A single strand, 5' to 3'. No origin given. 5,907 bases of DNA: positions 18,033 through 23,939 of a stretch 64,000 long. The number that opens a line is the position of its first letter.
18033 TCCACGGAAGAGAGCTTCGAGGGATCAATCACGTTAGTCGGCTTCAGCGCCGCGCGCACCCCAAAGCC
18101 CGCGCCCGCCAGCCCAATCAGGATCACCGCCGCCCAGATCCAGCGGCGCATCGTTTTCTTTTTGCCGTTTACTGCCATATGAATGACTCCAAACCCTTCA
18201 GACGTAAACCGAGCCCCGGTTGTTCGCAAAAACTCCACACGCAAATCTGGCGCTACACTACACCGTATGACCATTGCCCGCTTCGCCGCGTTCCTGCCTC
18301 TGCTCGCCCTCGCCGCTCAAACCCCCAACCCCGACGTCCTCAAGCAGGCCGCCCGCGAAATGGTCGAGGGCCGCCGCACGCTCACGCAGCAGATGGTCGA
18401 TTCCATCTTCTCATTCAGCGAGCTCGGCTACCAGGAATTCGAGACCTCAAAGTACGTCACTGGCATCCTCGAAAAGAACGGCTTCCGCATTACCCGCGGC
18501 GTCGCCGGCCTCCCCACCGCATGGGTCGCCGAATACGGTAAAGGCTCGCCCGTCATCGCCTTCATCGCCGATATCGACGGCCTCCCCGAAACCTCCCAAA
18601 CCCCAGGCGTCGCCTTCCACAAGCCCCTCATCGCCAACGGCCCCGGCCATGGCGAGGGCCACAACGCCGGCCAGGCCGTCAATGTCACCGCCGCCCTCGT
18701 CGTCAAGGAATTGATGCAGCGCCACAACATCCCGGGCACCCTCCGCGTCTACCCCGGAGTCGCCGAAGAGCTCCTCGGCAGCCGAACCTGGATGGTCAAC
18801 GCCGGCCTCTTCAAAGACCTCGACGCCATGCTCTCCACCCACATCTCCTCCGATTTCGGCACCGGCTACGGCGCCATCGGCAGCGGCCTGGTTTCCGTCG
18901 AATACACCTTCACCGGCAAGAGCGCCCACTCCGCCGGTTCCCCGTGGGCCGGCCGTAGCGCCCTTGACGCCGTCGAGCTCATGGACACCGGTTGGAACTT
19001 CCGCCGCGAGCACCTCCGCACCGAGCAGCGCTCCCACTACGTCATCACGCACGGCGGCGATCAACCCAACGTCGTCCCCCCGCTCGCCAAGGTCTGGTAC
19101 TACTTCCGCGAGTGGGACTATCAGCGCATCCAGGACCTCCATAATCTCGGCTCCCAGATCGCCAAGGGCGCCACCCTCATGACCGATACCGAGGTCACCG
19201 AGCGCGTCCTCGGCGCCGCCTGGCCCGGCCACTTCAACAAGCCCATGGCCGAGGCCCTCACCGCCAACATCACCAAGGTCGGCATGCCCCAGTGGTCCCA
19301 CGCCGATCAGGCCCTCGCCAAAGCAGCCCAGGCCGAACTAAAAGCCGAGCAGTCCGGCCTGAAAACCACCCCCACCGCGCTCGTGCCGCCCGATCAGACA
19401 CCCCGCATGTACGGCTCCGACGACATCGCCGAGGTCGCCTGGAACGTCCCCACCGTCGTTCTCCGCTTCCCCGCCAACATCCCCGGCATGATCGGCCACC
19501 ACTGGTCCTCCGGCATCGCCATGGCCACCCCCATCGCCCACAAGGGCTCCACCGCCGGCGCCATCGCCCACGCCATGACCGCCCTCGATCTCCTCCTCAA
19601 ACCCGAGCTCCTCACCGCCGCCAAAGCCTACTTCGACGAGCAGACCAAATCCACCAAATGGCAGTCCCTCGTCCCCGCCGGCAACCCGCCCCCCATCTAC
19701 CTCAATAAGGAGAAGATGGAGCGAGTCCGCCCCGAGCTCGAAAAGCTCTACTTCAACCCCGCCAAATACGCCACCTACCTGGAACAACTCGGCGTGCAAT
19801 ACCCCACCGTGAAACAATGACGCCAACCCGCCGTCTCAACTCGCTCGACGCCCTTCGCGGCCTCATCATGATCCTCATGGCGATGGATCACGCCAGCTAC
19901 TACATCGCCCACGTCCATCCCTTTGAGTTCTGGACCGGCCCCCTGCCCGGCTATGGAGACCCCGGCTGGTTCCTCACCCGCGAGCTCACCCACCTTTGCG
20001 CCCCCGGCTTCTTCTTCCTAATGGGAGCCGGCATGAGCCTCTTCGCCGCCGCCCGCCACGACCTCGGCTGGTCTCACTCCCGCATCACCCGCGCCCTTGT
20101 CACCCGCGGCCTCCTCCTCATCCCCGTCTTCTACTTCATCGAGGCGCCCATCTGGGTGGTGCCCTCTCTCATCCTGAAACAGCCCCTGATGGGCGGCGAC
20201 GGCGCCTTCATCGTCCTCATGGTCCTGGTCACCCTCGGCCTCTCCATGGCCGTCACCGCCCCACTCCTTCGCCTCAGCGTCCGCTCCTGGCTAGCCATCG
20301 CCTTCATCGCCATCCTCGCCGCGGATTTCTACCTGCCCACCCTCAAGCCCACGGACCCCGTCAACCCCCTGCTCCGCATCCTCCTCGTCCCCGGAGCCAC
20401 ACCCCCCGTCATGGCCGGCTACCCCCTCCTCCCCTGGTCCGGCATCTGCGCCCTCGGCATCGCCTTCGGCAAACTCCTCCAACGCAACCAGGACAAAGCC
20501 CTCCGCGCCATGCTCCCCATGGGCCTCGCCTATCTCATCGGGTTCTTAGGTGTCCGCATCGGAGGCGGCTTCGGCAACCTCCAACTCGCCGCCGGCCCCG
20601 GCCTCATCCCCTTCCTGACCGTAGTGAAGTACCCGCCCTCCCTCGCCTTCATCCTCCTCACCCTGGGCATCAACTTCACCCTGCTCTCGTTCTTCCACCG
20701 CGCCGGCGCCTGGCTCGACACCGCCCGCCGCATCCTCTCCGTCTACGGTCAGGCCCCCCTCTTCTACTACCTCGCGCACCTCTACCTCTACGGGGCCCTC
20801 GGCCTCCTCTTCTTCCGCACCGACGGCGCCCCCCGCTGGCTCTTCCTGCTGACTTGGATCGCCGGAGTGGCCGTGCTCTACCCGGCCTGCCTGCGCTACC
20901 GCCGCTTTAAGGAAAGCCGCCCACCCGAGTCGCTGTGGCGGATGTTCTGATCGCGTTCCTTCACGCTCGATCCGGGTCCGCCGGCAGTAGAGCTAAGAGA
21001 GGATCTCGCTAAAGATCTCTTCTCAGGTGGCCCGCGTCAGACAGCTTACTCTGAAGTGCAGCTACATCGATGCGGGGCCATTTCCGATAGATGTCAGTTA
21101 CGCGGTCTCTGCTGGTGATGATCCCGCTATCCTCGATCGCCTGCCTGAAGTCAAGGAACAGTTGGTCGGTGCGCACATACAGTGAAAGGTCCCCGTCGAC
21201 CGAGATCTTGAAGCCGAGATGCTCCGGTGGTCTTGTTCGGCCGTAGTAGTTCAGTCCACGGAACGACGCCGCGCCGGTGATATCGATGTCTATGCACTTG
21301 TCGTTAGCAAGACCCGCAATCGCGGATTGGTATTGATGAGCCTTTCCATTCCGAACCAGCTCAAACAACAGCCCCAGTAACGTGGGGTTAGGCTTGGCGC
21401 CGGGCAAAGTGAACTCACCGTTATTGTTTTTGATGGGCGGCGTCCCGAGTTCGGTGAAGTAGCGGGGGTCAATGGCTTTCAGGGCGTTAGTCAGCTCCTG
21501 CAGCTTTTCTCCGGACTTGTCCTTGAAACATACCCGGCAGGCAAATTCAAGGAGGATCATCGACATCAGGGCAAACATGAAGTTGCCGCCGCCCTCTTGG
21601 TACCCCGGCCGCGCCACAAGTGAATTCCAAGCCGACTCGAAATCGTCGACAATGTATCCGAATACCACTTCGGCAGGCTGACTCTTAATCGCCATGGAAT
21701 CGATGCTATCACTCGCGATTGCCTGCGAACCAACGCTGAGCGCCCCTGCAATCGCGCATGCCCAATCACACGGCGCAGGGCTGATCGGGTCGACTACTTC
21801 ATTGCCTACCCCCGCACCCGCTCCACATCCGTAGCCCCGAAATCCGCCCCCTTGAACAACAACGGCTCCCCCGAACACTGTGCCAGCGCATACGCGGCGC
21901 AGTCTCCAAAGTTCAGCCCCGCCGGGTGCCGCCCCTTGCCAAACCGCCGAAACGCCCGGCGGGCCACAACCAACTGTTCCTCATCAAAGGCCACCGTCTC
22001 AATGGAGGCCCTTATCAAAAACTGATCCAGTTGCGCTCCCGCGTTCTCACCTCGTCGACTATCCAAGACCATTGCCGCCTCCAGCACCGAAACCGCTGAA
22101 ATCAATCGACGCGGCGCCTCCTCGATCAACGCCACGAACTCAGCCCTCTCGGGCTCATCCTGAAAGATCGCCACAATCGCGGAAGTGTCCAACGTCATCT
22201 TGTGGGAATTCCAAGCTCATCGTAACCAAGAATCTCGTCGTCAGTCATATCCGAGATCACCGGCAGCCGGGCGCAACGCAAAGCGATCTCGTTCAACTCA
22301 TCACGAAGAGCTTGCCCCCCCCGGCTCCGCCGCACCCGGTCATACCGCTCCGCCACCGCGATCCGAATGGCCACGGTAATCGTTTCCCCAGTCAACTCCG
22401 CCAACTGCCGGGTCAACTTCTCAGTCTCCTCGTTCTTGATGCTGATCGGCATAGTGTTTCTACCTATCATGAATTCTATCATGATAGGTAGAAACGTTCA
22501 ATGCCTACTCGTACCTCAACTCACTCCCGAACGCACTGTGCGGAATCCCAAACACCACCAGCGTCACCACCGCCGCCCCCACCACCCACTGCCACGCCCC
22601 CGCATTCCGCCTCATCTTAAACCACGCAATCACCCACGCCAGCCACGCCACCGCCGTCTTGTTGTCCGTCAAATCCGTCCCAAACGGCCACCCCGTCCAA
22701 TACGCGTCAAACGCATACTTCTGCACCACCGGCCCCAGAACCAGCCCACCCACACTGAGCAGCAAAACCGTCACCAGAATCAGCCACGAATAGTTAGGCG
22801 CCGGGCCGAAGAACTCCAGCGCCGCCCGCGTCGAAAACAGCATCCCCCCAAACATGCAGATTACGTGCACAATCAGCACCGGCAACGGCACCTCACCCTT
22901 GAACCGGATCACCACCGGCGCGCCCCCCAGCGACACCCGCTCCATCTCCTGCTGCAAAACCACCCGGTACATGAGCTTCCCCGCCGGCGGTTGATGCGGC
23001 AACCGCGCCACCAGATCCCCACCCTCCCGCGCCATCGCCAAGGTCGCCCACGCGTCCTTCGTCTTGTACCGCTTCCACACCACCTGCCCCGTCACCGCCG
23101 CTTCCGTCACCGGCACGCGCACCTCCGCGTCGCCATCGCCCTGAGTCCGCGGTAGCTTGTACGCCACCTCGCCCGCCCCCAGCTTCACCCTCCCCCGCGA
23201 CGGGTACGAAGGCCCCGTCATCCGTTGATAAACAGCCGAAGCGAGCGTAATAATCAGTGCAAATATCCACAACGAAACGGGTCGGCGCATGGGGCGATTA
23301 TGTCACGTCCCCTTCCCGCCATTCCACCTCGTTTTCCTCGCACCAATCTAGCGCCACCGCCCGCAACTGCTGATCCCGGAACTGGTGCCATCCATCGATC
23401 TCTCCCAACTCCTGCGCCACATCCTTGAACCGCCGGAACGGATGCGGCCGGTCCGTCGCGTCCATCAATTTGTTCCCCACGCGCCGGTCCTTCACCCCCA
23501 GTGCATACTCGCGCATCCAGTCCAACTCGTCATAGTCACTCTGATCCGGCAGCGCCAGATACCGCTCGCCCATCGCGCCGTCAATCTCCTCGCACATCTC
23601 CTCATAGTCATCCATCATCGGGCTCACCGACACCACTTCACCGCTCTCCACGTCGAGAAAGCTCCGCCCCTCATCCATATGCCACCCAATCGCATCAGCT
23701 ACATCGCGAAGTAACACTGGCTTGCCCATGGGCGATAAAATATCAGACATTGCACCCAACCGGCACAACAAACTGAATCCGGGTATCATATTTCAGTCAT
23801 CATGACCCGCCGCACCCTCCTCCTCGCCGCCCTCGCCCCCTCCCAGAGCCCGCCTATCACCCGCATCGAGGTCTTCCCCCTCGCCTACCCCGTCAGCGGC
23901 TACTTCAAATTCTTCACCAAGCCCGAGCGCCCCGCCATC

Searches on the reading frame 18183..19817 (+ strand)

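Call 29: search_protein_families(library=pfam, proteins=[window:18183-19817:+], max_evalue=0.0001)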
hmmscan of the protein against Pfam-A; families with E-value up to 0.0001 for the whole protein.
window:18183-19817:+ (545 aa): 2 families
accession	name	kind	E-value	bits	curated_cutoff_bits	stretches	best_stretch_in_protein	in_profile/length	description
PF01546.33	Peptidase_M20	-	3.3e-11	43.9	24.6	1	126-431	1-177/206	Peptidase family M20/M25/M40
PF07687.19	M20_dimer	-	1.7e-06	28.4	21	1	235-320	5-92/107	Peptidase dimerisation domain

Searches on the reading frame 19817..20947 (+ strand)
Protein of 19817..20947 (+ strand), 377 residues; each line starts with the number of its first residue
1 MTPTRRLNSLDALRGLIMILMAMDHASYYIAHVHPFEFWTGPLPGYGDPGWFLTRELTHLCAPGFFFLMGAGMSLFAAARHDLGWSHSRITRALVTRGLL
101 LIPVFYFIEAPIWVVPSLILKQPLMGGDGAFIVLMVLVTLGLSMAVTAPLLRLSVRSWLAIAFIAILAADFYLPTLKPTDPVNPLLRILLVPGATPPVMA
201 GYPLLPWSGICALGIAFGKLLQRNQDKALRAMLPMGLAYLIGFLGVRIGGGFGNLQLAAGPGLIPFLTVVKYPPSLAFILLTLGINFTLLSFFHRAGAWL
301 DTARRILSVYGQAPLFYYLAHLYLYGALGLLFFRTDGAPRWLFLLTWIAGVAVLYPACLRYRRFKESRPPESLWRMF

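Call 29: search_protein_families(library=pfam, proteins=[window:19817-20947:+], max_evalue=0.0001)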
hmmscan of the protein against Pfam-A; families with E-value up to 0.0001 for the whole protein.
window:19817-20947:+ (377 aa): 1 family
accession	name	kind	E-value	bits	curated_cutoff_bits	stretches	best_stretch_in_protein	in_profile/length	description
PF07786.18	HGSNAT_cat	-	2.9e-17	63.4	22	1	6-230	1-193/222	Heparan-alpha-glucosaminide N-acetyltransferase, catalytic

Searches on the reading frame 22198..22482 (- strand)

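Call 29: search_protein_families(library=pfam, proteins=[window:22198-22482:-], max_evalue=0.0001)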
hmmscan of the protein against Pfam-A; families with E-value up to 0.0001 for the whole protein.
window:22198-22482:- (95 aa): 1 family
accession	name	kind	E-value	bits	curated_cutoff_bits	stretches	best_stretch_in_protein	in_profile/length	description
PF07704.17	PSK_trans_fac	-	4.2e-24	85.7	28.3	1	11-93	1-82/82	Rv0623-like transcription factor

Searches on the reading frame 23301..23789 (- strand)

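Call 29: search_protein_families(library=pfam, proteins=[window:23301-23789:-], max_evalue=0.0001)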
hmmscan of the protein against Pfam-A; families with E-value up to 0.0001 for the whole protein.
window:23301-23789:- (163 aa): 1 family
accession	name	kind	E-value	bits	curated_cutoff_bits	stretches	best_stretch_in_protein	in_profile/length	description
PF03682.18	UPF0158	-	3.6e-11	43.8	21.1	1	23-156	2-140/157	Uncharacterised protein family (UPF0158)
